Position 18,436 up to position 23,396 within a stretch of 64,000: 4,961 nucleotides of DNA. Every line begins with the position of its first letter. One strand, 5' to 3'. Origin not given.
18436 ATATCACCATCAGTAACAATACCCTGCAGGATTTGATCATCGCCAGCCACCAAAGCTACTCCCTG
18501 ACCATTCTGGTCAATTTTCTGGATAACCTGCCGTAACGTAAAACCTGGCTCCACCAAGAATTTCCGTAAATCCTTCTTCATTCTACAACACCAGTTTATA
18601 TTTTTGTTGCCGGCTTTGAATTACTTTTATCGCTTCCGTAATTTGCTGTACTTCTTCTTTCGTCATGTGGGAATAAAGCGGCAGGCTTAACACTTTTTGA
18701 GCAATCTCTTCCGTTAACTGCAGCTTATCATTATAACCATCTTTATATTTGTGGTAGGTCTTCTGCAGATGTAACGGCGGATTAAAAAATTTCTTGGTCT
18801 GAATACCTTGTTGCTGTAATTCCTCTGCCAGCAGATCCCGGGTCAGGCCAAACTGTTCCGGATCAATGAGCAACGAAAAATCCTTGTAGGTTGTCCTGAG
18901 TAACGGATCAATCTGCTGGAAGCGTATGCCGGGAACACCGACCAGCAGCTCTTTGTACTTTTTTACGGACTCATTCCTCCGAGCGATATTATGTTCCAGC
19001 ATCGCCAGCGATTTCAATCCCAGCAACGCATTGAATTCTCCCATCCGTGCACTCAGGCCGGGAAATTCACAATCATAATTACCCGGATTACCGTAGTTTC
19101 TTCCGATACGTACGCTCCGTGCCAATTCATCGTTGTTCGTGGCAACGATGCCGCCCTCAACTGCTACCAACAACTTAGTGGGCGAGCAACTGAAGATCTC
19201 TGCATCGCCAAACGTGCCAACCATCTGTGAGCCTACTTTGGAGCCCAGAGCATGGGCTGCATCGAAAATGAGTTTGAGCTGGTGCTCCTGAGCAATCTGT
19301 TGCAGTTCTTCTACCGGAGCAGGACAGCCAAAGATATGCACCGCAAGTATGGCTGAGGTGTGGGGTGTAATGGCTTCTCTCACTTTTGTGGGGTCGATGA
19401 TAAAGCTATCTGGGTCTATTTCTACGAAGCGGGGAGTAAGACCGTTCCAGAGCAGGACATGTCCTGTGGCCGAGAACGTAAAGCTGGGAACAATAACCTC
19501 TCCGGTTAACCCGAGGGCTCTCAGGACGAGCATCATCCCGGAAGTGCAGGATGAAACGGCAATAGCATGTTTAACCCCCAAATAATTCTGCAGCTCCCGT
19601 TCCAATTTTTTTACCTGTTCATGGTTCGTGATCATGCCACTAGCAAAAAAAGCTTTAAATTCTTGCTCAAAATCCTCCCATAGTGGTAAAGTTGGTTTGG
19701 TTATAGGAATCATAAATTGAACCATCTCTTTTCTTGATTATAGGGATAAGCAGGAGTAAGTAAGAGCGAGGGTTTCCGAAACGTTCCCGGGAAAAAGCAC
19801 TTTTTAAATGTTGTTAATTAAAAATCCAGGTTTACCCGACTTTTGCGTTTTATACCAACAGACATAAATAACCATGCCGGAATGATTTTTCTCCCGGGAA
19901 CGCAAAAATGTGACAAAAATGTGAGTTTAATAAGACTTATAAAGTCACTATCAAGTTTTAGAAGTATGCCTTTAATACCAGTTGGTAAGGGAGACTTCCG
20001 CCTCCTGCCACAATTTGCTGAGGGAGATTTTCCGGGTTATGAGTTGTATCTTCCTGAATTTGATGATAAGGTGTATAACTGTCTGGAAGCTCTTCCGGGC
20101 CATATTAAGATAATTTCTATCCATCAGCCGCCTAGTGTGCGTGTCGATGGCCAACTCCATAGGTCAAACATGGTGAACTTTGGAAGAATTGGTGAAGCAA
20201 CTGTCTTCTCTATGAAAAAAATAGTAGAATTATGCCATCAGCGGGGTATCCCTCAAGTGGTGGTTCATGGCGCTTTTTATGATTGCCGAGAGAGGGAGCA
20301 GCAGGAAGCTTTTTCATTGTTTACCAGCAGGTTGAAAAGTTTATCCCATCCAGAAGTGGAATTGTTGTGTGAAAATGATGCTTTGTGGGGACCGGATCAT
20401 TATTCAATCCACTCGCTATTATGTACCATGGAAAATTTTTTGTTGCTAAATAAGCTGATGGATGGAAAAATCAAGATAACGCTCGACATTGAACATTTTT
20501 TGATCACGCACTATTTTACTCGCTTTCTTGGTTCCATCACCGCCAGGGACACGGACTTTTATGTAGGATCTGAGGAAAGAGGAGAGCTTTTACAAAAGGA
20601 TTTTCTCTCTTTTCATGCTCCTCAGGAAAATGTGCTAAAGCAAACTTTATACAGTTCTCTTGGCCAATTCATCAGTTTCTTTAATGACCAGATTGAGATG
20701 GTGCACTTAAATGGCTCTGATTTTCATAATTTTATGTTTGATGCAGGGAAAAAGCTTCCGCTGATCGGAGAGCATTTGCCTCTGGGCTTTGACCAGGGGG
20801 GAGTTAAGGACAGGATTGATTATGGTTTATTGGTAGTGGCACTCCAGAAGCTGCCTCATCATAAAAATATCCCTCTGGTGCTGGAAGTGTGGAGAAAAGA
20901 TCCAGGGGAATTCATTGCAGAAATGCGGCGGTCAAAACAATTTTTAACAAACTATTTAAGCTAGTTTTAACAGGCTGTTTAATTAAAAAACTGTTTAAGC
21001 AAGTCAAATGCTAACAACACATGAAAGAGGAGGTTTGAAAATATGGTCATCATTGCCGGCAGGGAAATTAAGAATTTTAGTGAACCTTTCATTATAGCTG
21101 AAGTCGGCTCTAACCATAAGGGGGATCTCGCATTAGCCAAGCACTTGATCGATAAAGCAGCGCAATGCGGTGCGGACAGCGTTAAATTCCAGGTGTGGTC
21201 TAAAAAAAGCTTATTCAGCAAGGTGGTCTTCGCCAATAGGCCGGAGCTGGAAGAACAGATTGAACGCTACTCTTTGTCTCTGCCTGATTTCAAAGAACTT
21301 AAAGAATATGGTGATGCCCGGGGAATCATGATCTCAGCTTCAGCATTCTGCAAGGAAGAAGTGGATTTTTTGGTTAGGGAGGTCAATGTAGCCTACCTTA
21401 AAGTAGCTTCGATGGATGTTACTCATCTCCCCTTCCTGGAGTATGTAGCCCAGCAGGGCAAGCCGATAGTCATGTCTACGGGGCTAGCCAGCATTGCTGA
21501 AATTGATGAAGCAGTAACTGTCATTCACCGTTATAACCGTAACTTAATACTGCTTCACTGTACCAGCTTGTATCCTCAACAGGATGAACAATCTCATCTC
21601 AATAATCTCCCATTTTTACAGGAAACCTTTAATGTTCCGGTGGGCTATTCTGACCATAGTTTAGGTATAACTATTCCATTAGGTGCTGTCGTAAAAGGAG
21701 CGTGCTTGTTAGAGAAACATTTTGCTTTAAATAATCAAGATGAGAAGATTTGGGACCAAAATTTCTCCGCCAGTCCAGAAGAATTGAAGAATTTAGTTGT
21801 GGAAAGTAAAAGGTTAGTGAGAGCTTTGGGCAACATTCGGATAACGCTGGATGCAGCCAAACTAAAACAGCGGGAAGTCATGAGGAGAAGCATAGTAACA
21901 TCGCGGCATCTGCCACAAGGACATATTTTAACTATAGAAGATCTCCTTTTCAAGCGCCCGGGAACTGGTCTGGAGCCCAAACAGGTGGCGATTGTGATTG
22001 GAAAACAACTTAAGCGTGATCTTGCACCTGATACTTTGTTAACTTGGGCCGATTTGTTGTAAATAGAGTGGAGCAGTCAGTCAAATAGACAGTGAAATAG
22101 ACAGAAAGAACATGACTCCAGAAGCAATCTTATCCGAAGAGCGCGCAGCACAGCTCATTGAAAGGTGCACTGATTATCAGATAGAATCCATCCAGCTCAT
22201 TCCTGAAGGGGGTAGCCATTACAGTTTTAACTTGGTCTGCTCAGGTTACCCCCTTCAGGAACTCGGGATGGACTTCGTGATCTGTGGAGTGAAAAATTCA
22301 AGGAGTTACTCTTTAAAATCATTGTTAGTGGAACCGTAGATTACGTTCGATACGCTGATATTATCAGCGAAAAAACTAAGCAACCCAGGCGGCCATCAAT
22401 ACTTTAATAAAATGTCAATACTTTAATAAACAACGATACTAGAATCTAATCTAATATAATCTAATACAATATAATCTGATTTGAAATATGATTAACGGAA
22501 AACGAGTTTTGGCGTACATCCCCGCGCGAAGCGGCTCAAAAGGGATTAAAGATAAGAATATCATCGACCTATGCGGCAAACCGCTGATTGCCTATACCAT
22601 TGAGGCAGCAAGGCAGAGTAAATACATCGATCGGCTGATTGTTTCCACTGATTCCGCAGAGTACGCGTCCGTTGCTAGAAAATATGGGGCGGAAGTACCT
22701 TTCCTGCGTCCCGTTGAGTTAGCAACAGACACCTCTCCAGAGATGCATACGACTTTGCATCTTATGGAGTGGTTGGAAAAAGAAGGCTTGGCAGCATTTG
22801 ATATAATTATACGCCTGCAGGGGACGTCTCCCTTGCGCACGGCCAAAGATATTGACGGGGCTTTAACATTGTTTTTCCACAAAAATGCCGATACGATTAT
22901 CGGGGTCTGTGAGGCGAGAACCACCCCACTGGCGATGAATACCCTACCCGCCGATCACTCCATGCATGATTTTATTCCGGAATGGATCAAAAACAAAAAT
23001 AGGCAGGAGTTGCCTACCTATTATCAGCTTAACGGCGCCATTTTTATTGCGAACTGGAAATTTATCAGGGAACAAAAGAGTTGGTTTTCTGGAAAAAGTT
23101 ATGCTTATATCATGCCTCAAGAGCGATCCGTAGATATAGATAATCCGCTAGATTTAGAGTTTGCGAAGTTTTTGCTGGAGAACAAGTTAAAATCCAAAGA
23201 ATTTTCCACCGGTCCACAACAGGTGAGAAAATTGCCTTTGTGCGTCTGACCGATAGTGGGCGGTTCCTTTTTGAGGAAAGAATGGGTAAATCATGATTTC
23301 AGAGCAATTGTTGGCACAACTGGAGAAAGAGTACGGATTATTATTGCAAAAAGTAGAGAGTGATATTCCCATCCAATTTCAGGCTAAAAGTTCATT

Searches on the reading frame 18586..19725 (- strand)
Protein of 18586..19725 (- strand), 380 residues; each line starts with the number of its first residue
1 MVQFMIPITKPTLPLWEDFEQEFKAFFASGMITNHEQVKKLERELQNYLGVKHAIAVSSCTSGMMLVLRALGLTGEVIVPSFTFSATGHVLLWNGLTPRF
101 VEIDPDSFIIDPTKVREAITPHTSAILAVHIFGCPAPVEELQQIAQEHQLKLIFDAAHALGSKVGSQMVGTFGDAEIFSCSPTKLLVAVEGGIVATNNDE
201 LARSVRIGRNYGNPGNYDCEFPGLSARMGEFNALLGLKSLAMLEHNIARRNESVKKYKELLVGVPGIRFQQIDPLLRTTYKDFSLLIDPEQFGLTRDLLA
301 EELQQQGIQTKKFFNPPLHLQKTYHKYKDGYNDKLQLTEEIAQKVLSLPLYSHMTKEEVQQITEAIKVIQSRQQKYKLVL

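Call 19: search_protein_families(library=pfam, proteins=[window:18586-19725:-], max_evalue=0.001)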
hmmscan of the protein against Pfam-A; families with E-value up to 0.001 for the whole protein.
window:18586-19725:- (380 aa): 4 families
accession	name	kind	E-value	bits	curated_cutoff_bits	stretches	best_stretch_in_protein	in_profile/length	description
PF01041.23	DegT_DnrJ_EryC1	-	3e-104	349.5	19.8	1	17-366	5-359/360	DegT/DnrJ/EryC1/StrS aminotransferase family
PF00155.27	Aminotran_1_2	-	1.9e-07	31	19.7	1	38-162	44-192/361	Aminotransferase class I and II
PF01212.27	Beta_elim_lyase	-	1.1e-06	28.6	27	1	33-213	29-228/288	Beta-eliminating lyase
PF05889.19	SepSecS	-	0.00022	20.5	21.1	1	44-205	64-245/389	O-phosphoseryl-tRNA(Sec) selenium transferase, SepSecS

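Call 21: search_protein_families(library=ncbifam, proteins=[window:18586-19725:-], max_evalue=0.0001)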
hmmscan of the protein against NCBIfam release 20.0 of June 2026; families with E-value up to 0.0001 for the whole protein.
window:18586-19725:- (380 aa): 9 families
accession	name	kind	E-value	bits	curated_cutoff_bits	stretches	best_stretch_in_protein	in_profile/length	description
TIGR04427.1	PLP_DesI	equivalog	9e-90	301.6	650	1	29-373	44-386/390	dTDP-4-dehydro-6-deoxyglucose aminotransferase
TIGR03588.1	PseC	equivalog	1e-62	212.3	423.5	1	27-367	21-377/380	UDP-4-amino-4,6-dideoxy-N-acetyl-beta-L-altrosamine transaminase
NF008658.2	PRK11658.1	equivalog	1.9e-60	204.5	631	1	6-369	5-376/379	UDP-4-amino-4-deoxy-L-arabinose aminotransferase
TIGR04181.1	NHT_00031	hypoth_equivalog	7.2e-52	176.4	420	1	35-349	29-357/359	LegC family aminotransferase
NF008687.0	PRK11706.1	equivalog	2e-46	158.5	375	1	25-368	20-372/375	dTDP-4-amino-4,6-dideoxygalactose transaminase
NF011936.0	PRK15407.1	equivalog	4.7e-40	137.6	423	2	31-213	60-252/440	lipopolysaccharide biosynthesis protein RfbH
TIGR02379.1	ECA_wecE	subfamily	1.2e-33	116.4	434.85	1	6-212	2-210/376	dTDP-4-amino-4,6-dideoxy-D-glucose transaminase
NF005526.0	PRK07179.1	equivalog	2.2e-06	26.5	428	1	28-172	91-236/407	alpha-hydroxyketone-type quorum-sensing autoinducer synthase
NF000586.1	PRK00011.1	subfamily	2.4e-06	26.6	335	1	101-205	134-240/404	serine hydroxymethyltransferase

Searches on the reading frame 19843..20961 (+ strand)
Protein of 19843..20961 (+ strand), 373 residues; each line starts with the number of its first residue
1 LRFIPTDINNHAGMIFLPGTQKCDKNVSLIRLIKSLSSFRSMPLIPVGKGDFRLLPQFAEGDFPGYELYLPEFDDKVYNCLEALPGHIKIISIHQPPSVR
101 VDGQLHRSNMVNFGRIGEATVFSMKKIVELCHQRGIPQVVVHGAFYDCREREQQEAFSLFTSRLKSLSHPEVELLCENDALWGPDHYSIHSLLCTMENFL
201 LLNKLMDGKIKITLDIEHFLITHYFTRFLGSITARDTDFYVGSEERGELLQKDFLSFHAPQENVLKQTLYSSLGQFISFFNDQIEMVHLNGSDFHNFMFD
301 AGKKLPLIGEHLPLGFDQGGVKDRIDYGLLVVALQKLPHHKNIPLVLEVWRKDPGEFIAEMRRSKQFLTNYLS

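Call 19: search_protein_families(library=pfam, proteins=[window:19843-20961:+], max_evalue=0.001)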
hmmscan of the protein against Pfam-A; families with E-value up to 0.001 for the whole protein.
window:19843-20961:+ (373 aa): 1 family
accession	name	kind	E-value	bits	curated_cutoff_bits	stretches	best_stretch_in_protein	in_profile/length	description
PF01261.30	AP_endonuc_2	-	4.9e-06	26.9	31.1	1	118-359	64-241/249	Xylose isomerase-like TIM barrel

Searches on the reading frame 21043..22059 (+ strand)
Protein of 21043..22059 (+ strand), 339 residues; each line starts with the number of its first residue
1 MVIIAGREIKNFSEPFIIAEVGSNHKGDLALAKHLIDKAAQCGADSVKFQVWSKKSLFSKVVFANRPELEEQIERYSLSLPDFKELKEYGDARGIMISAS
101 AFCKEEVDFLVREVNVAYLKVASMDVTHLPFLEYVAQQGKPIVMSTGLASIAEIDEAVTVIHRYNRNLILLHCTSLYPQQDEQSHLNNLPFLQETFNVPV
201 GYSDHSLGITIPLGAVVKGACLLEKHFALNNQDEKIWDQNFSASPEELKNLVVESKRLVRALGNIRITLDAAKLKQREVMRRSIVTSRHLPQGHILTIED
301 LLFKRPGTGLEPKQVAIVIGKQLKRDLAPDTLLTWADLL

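Call 19: search_protein_families(library=pfam, proteins=[window:21043-22059:+], max_evalue=0.001)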
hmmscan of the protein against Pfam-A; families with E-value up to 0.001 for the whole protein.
window:21043-22059:+ (339 aa): 2 families
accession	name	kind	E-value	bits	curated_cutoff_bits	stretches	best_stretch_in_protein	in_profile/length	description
PF03102.20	NeuB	-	2.7e-68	230.5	22.1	1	35-264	1-238/241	NeuB family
PF08666.17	SAF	-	3.1e-09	37.7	21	1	281-338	1-62/63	SAF domain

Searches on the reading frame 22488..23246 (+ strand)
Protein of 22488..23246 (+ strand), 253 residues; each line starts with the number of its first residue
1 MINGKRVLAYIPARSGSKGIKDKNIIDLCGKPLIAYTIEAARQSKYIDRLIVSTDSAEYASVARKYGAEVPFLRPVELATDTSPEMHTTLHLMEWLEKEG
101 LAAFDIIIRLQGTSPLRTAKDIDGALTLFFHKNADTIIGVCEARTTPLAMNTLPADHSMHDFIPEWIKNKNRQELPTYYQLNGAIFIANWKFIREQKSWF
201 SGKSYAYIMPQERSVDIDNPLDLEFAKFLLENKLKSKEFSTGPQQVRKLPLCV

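Call 19: search_protein_families(library=pfam, proteins=[window:22488-23246:+], max_evalue=0.001)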
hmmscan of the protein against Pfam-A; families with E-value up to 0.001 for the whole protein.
window:22488-23246:+ (253 aa): 2 families
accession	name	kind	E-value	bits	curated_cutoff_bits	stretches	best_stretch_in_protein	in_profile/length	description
PF02348.25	CTP_transf_3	-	2e-26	93.6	22.6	1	11-134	4-119/217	Cytidylyltransferase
PF12804.13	NTP_transf_3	-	0.00045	20.9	27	1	21-70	14-62/160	MobA-like NTP transferase domain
